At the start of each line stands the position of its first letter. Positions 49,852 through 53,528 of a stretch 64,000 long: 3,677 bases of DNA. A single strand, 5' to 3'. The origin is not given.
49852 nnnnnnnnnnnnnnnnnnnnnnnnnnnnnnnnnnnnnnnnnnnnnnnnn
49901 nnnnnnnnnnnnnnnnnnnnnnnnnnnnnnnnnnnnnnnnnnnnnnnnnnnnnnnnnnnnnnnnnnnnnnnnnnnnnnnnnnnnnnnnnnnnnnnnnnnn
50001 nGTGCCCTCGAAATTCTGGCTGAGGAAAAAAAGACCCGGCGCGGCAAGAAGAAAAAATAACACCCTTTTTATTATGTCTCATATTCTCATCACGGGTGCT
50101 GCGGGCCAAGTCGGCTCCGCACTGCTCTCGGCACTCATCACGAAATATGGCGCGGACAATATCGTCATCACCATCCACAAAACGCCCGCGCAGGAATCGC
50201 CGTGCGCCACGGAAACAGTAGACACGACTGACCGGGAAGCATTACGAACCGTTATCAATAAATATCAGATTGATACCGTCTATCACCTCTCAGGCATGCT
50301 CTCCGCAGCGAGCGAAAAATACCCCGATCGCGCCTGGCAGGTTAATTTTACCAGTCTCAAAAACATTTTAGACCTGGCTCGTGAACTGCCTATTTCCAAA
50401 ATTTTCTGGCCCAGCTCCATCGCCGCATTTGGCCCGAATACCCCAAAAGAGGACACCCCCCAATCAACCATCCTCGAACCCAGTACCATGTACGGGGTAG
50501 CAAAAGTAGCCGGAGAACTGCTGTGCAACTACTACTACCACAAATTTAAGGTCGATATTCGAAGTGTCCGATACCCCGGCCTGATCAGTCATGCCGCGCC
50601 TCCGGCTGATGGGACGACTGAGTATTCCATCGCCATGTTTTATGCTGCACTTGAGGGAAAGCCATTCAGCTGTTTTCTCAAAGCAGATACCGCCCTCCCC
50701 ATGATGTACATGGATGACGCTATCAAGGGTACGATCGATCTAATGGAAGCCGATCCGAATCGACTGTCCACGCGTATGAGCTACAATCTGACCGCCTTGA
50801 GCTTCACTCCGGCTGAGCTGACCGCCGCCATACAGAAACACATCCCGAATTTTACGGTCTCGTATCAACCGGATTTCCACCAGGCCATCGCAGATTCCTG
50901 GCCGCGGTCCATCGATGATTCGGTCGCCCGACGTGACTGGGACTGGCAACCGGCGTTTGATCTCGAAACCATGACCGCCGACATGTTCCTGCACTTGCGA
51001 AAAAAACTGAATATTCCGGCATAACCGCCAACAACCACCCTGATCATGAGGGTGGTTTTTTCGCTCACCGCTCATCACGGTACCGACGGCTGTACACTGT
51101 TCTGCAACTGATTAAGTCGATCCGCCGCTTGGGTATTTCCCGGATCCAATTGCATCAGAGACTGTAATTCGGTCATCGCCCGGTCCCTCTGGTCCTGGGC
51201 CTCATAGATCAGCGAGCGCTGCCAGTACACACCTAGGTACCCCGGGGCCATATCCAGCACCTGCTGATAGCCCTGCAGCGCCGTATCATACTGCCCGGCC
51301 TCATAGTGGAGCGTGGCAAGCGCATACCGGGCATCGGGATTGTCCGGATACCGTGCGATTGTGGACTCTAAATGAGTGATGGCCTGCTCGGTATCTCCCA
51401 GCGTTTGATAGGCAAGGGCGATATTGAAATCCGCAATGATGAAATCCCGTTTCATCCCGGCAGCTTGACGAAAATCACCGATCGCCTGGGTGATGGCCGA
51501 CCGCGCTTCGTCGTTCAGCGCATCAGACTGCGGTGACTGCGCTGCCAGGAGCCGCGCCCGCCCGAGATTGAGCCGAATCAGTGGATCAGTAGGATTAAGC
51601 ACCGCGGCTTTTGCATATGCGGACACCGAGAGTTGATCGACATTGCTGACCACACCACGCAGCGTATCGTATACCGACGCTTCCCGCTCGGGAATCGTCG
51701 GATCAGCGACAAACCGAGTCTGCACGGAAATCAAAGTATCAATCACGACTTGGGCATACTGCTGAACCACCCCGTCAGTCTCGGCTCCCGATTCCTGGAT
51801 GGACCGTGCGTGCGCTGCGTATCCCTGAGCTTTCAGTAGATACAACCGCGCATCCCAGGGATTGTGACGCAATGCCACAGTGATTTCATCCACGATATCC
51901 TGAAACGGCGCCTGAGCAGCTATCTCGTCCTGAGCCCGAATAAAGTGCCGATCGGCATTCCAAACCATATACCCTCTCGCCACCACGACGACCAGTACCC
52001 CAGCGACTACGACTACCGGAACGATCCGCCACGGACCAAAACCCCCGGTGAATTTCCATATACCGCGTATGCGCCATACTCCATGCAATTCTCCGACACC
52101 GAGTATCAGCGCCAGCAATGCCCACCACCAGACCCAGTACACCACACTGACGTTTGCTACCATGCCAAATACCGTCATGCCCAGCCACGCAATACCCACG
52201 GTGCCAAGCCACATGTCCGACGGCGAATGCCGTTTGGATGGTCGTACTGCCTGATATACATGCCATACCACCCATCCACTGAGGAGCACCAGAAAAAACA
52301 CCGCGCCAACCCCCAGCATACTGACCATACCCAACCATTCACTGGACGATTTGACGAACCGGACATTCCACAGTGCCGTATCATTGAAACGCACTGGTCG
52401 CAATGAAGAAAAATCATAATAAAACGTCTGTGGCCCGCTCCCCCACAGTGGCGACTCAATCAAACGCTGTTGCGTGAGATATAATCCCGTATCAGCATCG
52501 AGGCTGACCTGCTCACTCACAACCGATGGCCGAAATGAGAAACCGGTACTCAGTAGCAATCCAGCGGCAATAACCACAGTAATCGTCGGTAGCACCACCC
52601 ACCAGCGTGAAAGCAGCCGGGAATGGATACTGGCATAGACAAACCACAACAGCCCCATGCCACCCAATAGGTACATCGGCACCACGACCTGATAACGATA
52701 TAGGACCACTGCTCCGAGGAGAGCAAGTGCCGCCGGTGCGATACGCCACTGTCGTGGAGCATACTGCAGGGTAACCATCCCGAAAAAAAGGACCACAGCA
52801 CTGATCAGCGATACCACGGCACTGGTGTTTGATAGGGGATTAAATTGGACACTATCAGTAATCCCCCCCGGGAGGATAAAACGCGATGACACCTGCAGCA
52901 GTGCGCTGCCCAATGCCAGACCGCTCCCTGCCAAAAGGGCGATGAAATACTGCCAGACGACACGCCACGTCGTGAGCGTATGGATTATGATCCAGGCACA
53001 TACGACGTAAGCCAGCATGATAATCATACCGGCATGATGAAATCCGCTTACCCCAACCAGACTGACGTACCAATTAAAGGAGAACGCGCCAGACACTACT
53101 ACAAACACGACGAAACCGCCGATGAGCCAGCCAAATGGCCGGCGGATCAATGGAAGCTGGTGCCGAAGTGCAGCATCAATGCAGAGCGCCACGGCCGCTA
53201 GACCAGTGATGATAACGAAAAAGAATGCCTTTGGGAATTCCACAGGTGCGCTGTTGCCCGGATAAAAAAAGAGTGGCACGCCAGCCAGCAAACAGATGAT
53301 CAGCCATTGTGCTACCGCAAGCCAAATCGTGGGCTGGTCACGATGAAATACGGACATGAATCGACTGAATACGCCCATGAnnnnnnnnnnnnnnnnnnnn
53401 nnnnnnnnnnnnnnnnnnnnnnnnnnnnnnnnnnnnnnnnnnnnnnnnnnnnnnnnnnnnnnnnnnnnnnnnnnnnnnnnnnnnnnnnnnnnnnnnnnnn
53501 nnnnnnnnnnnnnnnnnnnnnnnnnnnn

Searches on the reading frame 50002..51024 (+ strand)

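Call 63: search_protein_families(library=pfam, proteins=[window:50002-51024:+], max_evalue=0.00001)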
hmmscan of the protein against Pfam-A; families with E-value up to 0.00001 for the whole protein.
window:50002-51024:+ (340 aa): 6 families
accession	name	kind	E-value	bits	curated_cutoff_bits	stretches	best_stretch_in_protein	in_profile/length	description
PF01370.27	Epimerase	-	6.5e-32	111.3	20.9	1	28-250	1-227/240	NAD dependent epimerase/dehydratase family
PF16363.11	GDP_Man_Dehyd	-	1.4e-21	77.8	27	1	29-328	1-332/332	GDP-mannose 4,6 dehydratase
PF04321.23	RmlD_sub_bind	-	4.2e-12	46.2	27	1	27-176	2-137/287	RmlD substrate binding domain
PF01073.25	3Beta_HSD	-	1.2e-08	34.8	22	1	29-151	1-128/280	3-beta hydroxysteroid dehydrogenase/isomerase family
PF02719.21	Polysacc_synt_2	-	3.1e-07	30.3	20.2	1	28-136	1-125/293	Polysaccharide biosynthesis protein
PF07993.18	NAD_binding_4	-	4.6e-07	29.7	20.1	0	89-228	88-241/258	Male sterility protein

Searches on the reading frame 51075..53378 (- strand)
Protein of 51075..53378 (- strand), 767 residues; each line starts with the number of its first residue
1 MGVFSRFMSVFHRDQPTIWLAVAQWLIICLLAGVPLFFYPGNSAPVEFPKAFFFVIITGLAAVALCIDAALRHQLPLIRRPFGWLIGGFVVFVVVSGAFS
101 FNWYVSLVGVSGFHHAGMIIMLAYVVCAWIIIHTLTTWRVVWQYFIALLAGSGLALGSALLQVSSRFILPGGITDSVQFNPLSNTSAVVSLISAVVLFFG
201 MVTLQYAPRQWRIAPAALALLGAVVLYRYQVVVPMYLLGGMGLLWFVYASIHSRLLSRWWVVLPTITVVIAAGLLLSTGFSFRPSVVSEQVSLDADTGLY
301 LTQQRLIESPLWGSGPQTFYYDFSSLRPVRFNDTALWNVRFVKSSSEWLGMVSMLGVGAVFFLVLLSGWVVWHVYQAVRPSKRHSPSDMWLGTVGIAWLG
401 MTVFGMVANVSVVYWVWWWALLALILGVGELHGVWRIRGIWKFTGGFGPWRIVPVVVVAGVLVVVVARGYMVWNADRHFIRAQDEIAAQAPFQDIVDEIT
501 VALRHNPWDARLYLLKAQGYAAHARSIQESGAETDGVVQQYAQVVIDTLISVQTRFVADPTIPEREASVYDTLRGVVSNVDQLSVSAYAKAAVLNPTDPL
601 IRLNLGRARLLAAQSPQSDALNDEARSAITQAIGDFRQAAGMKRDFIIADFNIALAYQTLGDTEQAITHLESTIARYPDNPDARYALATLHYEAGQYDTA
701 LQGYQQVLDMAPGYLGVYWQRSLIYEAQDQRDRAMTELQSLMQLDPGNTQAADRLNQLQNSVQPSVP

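Call 63: search_protein_families(library=pfam, proteins=[window:51075-53378:-], max_evalue=0.00001)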
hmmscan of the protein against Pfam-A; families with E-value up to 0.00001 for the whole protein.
window:51075-53378:- (767 aa): 11 families
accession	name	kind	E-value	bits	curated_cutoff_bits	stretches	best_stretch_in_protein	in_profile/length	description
PF13174.12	TPR_6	-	3.9e-14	52.7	26.3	0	649-679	2-32/33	Tetratricopeptide repeat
PF14559.12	TPR_19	-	4.4e-14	53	25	2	661-710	5-54/68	Tetratricopeptide repeat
PF13428.12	TPR_14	-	3.3e-13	49.3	23.5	0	654-690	8-44/44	Tetratricopeptide repeat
PF07719.23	TPR_2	-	1.8e-11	43.7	27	0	682-713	2-33/34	Tetratricopeptide repeat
PF13414.12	TPR_11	-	2.1e-11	43.7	26.8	0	657-695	4-42/42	TPR repeat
PF13432.12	TPR_16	-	2e-10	41.4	32.7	1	652-713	2-63/65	Tetratricopeptide repeat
PF00515.34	TPR_1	-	7.1e-10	38.7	27.8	0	681-714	1-34/34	Tetratricopeptide repeat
PF13431.12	TPR_17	-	1.9e-09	37.5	24.4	0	671-702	3-34/34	Tetratricopeptide repeat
PF13181.12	TPR_8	-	3.1e-09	36.7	25.7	0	651-679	5-33/34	Tetratricopeptide repeat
PF13424.12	TPR_12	-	2.6e-08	34.4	30.1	1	649-711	5-75/77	Tetratricopeptide repeat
PF13371.12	TPR_9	-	7.8e-07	29.5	35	0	654-688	36-70/73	Tetratricopeptide repeat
